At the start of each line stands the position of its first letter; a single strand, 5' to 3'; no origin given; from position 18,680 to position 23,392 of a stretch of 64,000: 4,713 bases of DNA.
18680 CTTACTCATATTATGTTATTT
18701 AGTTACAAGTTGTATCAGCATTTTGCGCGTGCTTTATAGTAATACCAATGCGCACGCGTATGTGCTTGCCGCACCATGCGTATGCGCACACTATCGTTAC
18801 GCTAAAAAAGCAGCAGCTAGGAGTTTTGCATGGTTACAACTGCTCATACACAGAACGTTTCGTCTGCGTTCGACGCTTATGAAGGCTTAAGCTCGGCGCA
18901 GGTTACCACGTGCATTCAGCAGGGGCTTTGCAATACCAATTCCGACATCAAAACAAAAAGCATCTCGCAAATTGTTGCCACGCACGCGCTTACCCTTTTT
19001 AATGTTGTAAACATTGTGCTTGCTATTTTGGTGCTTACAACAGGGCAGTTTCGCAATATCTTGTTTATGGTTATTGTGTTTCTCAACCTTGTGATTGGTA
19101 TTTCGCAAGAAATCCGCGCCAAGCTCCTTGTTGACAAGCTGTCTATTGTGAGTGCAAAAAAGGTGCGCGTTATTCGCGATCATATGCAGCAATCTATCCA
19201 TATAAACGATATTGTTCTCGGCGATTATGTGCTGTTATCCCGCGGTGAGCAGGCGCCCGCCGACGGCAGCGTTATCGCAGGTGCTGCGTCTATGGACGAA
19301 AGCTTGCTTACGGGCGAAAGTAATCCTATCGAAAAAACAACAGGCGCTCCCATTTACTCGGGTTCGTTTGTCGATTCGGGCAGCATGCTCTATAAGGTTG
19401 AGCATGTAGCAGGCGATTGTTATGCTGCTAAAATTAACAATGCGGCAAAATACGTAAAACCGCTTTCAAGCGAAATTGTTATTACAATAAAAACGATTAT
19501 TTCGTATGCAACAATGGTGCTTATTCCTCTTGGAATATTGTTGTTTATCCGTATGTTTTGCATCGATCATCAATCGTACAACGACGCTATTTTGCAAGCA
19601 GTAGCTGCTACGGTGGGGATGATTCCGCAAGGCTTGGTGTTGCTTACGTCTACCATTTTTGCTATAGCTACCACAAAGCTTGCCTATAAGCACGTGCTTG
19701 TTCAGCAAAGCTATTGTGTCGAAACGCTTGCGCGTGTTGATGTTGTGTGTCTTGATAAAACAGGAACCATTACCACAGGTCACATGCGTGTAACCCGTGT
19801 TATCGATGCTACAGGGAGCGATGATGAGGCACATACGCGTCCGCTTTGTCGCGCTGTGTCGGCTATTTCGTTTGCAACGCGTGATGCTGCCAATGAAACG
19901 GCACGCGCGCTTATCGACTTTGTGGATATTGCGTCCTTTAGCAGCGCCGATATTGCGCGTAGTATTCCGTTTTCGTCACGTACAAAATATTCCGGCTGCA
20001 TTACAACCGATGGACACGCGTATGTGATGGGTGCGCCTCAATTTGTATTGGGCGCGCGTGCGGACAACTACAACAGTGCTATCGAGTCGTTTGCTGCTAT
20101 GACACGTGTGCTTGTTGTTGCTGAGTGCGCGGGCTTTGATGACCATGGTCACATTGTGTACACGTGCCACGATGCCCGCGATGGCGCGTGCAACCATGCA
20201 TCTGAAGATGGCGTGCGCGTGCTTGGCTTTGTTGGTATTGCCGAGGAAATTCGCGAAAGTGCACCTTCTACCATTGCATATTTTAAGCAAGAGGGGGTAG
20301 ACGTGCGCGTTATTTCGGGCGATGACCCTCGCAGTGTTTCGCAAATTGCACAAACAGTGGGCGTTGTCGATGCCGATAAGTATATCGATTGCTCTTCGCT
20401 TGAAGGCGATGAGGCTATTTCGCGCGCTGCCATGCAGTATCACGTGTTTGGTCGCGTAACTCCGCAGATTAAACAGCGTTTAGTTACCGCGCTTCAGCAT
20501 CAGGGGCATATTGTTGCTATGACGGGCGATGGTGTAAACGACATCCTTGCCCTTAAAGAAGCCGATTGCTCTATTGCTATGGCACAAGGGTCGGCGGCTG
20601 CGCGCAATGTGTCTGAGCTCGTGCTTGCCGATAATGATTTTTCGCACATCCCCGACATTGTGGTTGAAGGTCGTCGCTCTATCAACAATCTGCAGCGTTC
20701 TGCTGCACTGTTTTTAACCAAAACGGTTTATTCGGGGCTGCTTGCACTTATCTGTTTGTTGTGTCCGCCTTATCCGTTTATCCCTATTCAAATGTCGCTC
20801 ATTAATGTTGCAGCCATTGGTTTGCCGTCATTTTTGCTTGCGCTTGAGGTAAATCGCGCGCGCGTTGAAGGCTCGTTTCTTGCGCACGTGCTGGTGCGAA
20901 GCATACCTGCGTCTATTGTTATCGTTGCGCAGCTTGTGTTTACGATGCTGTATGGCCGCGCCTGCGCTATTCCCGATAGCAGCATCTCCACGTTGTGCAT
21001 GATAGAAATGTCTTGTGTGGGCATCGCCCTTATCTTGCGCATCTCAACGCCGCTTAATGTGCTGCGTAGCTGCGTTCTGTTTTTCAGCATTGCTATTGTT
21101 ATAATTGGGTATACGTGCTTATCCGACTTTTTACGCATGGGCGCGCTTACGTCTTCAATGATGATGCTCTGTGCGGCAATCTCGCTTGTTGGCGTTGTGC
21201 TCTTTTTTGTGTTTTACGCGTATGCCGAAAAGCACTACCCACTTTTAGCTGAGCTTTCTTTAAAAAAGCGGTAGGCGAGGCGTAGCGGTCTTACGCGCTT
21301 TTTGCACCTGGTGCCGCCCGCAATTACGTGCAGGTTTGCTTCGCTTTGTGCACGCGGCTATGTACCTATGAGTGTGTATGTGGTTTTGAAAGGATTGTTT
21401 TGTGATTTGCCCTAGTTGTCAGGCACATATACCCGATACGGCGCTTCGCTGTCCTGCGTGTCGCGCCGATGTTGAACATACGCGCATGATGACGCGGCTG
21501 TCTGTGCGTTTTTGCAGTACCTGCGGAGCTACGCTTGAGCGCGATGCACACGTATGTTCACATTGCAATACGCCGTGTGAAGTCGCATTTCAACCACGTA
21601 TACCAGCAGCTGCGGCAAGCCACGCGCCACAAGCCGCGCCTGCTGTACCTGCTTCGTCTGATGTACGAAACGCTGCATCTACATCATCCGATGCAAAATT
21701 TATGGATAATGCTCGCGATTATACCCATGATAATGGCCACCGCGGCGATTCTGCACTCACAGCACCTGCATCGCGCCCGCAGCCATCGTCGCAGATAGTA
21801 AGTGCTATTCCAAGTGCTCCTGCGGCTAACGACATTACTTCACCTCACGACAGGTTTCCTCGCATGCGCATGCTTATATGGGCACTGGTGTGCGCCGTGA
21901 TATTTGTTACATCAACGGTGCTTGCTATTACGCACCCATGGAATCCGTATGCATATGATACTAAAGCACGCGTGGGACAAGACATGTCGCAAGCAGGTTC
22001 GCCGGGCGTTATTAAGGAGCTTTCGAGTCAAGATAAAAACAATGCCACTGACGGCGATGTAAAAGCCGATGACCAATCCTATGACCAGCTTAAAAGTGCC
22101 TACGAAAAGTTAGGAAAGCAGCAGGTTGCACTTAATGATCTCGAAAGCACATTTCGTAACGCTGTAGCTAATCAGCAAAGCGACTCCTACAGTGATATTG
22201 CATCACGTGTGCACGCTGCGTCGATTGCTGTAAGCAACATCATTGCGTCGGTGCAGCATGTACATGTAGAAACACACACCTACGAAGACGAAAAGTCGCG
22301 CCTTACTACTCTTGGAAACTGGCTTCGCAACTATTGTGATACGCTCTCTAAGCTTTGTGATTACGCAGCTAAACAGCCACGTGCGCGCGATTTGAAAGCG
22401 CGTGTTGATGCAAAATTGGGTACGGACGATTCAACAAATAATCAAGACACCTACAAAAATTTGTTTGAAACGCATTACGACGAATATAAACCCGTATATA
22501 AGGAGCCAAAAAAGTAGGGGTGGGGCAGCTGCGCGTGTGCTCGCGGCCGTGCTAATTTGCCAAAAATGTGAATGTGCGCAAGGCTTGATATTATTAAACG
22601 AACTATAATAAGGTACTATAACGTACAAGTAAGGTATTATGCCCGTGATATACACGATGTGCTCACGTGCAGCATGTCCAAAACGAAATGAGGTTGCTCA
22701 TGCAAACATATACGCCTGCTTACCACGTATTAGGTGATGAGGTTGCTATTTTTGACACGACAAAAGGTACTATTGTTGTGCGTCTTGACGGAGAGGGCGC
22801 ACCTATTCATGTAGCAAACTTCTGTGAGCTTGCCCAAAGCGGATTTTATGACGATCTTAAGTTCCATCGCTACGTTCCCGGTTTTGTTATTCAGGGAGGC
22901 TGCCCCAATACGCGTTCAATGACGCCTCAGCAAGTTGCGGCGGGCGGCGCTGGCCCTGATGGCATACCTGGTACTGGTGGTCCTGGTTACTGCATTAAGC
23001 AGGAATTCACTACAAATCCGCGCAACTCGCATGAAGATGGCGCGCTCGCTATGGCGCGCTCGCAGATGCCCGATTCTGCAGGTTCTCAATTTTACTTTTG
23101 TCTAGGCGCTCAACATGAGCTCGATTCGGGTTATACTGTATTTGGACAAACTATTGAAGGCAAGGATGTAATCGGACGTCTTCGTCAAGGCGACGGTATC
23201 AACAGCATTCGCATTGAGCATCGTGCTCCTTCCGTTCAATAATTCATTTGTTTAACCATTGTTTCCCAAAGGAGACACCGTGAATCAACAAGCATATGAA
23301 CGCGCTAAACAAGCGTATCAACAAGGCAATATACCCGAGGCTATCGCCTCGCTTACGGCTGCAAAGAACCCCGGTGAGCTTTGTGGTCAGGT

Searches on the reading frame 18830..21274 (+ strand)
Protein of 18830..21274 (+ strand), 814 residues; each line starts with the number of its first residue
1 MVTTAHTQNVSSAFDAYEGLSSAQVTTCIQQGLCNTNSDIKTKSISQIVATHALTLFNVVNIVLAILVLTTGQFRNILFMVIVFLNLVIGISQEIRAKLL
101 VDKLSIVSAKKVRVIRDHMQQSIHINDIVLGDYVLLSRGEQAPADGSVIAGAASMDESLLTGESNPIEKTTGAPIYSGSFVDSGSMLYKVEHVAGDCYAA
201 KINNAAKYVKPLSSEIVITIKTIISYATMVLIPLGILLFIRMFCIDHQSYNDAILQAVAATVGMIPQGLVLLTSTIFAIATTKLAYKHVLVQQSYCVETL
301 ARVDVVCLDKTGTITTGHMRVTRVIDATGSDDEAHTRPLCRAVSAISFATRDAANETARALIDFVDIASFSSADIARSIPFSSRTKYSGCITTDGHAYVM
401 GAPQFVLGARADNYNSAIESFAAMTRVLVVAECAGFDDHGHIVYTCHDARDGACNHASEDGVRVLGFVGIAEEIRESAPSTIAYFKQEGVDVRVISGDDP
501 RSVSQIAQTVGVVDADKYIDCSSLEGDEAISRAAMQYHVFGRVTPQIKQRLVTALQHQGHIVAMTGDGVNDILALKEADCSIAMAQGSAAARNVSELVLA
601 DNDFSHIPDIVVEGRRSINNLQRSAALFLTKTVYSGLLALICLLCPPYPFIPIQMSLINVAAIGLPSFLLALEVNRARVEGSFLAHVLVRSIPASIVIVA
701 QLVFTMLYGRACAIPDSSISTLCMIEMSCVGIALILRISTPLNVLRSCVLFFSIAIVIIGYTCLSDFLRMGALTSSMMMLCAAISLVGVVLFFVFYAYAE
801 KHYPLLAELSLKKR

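Call 35: search_protein_families(library=pfam, proteins=[window:18830-21274:+], max_evalue=0.0001)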
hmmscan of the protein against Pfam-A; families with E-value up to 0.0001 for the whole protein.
window:18830-21274:+ (814 aa): 3 families
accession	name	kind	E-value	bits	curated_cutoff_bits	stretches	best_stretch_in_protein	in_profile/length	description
PF00122.25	E1-E2_ATPase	-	5e-41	140.6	28.1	1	108-285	3-179/181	E1-E2 ATPase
PF00702.32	Hydrolase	-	7.2e-22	79.1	26.4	1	303-579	1-191/191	haloacid dehalogenase-like hydrolase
PF08282.18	Hydrolase_3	-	2.1e-05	24.8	20.9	0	554-603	198-247/255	haloacid dehalogenase-like hydrolase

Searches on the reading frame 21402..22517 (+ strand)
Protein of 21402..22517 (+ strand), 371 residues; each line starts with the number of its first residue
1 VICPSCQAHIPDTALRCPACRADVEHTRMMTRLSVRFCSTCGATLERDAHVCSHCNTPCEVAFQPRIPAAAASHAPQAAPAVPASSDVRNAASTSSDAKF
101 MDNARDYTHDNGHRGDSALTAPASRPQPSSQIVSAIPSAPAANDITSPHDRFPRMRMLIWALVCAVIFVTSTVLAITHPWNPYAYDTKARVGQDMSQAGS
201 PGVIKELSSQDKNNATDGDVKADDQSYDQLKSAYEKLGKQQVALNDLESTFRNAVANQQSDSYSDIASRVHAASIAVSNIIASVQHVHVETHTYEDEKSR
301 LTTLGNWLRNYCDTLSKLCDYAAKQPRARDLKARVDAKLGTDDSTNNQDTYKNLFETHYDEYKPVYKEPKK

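Call 35: search_protein_families(library=pfam, proteins=[window:21402-22517:+], max_evalue=0.0001)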
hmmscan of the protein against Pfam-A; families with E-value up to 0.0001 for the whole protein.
window:21402-22517:+ (371 aa): 2 families
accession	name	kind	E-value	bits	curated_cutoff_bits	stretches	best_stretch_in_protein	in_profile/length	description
PF12773.13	DZR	-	1.2e-08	35.4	27.3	1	3-56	1-45/45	Double zinc ribbon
PF13240.11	Zn_Ribbon_1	-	3.3e-08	33.5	25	0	37-58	1-22/23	zinc-ribbon domain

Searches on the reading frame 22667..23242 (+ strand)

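Call 35: search_protein_families(library=pfam, proteins=[window:22667-23242:+], max_evalue=0.0001)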
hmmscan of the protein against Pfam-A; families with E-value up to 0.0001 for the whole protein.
window:22667-23242:+ (191 aa): 1 family
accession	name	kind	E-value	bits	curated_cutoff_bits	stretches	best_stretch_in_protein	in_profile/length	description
PF00160.26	Pro_isomerase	-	3.7e-39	135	21.7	1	29-177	4-142/159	Cyclophilin type peptidyl-prolyl cis-trans isomerase/CLD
